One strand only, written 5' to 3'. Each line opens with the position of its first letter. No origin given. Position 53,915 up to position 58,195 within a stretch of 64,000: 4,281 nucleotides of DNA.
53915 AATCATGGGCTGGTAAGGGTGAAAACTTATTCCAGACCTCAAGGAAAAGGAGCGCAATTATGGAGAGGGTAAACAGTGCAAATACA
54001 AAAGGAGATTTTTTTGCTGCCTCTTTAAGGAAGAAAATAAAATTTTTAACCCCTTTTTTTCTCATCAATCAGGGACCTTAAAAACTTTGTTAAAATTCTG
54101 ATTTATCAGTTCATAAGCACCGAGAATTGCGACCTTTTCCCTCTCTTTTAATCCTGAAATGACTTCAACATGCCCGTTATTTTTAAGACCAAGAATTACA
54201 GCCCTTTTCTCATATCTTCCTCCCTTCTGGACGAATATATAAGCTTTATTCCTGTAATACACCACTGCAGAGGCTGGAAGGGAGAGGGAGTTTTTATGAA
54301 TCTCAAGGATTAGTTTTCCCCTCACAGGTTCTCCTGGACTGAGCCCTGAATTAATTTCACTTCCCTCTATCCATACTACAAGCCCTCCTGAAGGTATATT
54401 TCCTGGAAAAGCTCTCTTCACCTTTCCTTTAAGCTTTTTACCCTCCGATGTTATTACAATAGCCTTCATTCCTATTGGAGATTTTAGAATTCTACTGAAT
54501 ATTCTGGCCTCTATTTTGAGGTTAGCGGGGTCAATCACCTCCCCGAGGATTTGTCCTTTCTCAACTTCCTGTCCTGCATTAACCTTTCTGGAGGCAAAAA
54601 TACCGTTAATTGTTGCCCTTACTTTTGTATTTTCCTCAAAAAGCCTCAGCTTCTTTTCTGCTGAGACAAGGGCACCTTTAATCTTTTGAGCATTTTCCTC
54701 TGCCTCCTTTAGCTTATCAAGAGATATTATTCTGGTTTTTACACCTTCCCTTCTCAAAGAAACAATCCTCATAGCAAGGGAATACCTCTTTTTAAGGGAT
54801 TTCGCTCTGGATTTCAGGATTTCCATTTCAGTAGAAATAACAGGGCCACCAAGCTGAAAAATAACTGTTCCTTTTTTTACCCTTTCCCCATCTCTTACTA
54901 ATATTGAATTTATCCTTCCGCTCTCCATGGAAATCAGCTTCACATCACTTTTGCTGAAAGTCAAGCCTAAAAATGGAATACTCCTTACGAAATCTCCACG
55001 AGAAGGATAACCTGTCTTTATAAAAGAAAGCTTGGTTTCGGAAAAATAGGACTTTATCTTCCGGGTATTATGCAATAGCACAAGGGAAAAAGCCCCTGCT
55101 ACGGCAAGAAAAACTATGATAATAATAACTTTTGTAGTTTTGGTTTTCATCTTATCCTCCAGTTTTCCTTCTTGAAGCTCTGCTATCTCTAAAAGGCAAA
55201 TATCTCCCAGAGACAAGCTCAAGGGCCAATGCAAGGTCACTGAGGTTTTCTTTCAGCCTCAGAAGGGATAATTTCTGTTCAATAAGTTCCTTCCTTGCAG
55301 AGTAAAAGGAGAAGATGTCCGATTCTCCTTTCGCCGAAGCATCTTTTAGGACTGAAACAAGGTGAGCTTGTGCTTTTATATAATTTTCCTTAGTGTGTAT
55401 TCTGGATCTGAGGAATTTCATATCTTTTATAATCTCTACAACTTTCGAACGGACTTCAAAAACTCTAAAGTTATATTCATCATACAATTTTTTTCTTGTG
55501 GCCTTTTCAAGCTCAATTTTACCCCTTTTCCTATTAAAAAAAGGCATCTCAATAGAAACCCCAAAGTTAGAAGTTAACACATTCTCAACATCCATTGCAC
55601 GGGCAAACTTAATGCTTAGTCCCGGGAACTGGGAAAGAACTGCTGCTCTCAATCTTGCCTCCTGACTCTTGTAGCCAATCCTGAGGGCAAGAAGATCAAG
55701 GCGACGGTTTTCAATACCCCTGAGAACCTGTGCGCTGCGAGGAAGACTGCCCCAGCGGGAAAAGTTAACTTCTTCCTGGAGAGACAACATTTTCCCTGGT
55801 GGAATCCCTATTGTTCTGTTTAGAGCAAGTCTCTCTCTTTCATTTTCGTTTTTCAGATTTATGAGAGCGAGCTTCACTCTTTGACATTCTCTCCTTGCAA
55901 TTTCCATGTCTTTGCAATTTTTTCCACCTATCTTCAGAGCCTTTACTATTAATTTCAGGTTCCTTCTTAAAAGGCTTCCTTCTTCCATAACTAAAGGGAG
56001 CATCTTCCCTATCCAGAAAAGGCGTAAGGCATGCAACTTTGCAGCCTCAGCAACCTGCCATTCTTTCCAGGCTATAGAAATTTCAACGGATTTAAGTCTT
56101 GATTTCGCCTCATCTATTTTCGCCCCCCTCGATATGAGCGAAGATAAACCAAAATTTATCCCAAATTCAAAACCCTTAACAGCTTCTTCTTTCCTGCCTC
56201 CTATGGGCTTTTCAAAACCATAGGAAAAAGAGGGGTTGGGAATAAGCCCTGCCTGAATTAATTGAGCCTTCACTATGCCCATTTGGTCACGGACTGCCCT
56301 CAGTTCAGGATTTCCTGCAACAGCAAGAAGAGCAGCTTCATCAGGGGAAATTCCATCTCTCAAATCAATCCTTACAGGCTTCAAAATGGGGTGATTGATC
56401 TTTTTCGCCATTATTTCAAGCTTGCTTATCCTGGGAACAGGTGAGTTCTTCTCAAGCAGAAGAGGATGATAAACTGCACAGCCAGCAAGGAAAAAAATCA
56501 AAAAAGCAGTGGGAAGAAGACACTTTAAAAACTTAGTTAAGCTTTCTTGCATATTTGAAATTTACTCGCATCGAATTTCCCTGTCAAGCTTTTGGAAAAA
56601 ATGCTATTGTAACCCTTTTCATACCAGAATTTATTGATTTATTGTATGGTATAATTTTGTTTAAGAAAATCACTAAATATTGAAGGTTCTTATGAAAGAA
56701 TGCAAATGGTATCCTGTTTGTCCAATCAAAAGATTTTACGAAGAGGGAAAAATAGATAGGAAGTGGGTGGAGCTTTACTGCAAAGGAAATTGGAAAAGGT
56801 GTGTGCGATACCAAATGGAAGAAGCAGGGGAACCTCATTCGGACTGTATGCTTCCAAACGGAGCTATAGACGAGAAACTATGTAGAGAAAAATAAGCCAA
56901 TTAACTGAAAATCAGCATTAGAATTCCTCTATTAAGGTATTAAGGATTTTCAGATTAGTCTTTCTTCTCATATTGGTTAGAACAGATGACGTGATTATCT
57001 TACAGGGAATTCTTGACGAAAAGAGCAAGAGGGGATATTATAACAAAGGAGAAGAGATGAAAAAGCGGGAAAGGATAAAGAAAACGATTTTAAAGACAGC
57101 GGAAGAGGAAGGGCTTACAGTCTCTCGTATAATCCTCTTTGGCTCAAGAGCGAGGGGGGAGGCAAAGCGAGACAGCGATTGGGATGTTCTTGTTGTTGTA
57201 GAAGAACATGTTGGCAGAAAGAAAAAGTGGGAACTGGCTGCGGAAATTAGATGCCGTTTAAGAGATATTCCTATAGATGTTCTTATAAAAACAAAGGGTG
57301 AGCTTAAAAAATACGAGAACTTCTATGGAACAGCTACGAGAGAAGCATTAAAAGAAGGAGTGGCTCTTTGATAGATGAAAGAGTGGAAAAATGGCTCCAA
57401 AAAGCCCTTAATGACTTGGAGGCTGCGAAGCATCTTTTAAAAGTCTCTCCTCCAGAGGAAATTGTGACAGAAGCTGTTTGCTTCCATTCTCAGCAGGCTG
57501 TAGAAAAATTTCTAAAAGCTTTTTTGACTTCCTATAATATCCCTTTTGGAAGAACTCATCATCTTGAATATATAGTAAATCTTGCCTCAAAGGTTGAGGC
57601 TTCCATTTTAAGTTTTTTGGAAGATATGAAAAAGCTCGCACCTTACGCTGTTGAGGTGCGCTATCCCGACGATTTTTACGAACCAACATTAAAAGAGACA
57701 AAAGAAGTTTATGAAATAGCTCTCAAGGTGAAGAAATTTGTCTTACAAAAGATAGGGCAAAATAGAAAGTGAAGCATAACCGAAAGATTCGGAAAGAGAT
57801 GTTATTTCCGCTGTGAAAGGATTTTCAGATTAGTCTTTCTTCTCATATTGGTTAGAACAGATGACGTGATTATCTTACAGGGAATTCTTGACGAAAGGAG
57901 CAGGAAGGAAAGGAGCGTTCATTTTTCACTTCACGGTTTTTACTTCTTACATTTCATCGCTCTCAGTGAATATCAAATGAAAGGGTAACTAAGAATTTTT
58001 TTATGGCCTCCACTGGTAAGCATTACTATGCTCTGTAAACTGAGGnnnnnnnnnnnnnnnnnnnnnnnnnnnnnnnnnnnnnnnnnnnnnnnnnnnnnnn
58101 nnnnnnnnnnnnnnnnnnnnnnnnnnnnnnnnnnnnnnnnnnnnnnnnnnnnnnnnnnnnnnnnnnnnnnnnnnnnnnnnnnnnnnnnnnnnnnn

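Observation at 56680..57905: MNT-HEPN toxin-antitoxin cassette bracketed by 89-bp direct repeats, next to a 6-Cys mini-protein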

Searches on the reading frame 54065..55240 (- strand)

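Call 8: search_protein_families(library=pfam, proteins=[window:54065-55240:-], max_evalue=0.01)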
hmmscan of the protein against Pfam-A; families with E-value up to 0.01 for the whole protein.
window:54065-55240:- (391 aa): 6 families
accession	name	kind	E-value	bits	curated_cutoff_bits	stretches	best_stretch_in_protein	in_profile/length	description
PF13437.12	HlyD_3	-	1.3e-11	45.6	22.2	1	206-276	1-75/106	HlyD family secretion protein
PF16576.10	HlyD_D23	-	5.7e-08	32.7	30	1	107-274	27-181/214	Barrel-sandwich domain of CusB or HlyD membrane-fusion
PF13533.13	Biotin_lipoyl_2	-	8.6e-08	32.3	29.8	1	107-130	8-31/32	Biotin-lipoyl like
PF00364.28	Biotin_lipoyl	-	4.3e-06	26.9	22.1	1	97-130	40-73/73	Biotin-requiring enzyme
PF01551.29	Peptidase_M23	-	0.00061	20.4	28.7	0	216-236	53-73/96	Peptidase family M23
PF13375.12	RnfC_N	-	0.0095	16.4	25.6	0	105-136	36-66/101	RnfC Barrel sandwich hybrid domain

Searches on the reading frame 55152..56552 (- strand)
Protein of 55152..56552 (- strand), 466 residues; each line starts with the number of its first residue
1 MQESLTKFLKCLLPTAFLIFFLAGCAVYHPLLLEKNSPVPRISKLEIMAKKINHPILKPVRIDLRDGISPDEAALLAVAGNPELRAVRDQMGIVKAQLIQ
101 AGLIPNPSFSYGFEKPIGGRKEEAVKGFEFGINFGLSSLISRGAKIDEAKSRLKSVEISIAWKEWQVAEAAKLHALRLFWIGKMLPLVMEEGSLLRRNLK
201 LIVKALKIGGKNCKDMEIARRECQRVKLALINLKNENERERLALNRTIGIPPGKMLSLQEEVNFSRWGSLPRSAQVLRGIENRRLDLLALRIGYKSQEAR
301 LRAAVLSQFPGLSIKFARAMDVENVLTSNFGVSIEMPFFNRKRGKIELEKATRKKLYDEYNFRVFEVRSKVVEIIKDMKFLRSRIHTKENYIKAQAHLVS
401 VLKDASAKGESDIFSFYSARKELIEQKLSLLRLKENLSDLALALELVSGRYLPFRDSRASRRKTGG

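Call 8: search_protein_families(library=pfam, proteins=[window:55152-56552:-], max_evalue=0.01)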
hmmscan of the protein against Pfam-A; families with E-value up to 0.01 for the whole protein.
window:55152-56552:- (466 aa): 1 family
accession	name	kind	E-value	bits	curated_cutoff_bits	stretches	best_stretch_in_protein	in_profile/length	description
PF02321.23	OEP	-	3.7e-14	53.4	22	1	281-449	9-187/187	Outer membrane efflux protein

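Call 46: find_encoding_contigs(protein=window:55152-56552:-, flank=6000, max_places=10)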
Protein window:55152-56552:- (466 aa): 2 contigs read that carry it; 2 places shown.
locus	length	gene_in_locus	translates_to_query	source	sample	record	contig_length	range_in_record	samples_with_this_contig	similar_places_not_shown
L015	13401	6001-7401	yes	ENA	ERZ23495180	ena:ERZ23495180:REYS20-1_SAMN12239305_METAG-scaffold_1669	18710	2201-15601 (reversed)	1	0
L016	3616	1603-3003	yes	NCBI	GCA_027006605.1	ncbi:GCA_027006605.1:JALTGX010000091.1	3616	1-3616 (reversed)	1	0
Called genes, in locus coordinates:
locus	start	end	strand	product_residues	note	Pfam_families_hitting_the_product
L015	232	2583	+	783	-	PF03176:MMPL, PF02460:Patched, PF12349:Sterol-sensing, PF03176:MMPL, PF00873:ACR_tran (weak)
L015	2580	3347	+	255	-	PF07044:DUF1329 (faint), PF17131:TP_0789-like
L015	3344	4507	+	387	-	PF06980:DUF1302 (faint)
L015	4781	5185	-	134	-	PF05168:HEPN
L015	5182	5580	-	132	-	PF18765:Polbeta, PF01909:NTP_transf_2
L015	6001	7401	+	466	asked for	PF02321:OEP (faint)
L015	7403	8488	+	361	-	PF00364:Biotin_lipoyl (faint), PF25984:BSH_YknX (weak), PF25917:BSH_RND (weak), PF25975:CzcB_C, PF25989:YknX_C (weak)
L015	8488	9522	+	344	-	PF00149:Metallophos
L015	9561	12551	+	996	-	PF00873:ACR_tran, PF02355:SecD_SecF_C (weak)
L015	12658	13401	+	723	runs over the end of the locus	PF00982:Glyco_transf_20, PF00534:Glycos_transf_1 (faint), PF02358:Trehalose_PPase, PF08282:Hydrolase_3 (faint)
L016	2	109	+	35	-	?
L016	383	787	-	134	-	PF05168:HEPN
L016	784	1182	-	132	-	PF18765:Polbeta, PF01909:NTP_transf_2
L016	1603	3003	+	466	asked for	PF02321:OEP (faint)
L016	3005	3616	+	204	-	?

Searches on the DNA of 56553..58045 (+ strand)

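Call 37: search_dna_similar(query=window:56896-58045:+, collection=plasmids, mode=distant, max_evalue=0.01)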
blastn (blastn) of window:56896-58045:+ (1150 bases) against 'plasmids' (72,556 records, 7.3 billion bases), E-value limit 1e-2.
No match.

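Call 38: search_dna_similar(query=window:56896-58045:+, collection=phages, mode=distant, max_evalue=0.01)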
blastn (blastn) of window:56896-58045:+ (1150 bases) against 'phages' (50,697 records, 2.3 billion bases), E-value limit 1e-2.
No match.

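Call 78: search_rna_families(source=window, start=56553, end=58045, threshold=evalue, max_evalue=1)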
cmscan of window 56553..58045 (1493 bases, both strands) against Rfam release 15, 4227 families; matches with E-value up to 1: 1.
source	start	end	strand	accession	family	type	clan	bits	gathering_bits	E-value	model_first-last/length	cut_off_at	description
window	56933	56961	+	RF02129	GNAS-AS1_3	Gene; lncRNA;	-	17.5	42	0.36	1-38/38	no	GNAS antisense RNA 1 conserved region 3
